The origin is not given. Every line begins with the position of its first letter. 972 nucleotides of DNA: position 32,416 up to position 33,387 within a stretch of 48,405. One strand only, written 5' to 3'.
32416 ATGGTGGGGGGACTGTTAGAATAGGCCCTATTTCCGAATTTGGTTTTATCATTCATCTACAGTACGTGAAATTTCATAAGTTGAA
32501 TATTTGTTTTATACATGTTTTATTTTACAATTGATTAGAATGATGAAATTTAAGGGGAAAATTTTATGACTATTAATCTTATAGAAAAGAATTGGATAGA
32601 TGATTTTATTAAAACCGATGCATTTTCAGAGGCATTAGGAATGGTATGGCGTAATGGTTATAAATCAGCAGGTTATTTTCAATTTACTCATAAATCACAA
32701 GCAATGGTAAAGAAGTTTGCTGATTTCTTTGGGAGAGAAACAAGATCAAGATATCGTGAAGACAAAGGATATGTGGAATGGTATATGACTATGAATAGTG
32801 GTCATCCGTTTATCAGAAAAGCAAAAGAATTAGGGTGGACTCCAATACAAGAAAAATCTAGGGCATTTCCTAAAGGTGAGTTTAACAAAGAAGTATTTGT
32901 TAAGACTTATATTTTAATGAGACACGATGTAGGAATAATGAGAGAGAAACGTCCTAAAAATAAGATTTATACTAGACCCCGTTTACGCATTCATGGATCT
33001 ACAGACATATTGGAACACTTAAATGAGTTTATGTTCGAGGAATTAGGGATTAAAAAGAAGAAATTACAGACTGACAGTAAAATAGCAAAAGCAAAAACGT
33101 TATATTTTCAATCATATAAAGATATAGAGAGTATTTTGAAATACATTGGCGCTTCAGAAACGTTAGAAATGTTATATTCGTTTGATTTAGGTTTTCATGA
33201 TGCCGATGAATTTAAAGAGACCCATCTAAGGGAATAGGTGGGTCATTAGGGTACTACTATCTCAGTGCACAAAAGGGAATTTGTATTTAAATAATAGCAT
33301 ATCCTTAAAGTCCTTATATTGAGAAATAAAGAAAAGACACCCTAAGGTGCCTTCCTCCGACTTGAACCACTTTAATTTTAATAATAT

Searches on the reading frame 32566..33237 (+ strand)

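Call 8: search_protein_families(library=pfam, proteins=[window:32566-33237:+], max_evalue=0.01)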
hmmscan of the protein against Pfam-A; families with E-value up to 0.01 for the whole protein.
window:32566-33237:+ (223 aa): 0 families

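Call 12: search_protein_families(library=phrogs, proteins=[window:32566-33237:+], max_evalue=0.001)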
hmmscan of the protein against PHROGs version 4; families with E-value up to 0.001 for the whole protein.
window:32566-33237:+ (223 aa): 1 family
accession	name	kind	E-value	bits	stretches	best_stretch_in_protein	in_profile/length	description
phrog_6640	-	unknown function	8.7e-108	360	1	1-216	1-217/221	-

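Call 13: search_protein_families(library=ncbifam, proteins=[window:32566-33237:+], max_evalue=0.01)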
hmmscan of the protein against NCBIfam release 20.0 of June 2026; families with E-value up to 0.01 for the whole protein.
window:32566-33237:+ (223 aa): 0 families

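Call 101: search_protein_families(library=pfam, proteins=[window:32566-33237:+], max_evalue=1)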
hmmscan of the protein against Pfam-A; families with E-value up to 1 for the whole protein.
window:32566-33237:+ (223 aa): 1 family
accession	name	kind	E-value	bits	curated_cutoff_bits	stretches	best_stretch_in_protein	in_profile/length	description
PF14527.11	LAGLIDADG_WhiA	-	0.063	13.8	23.2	1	166-201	43-81/93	WhiA LAGLIDADG-like domain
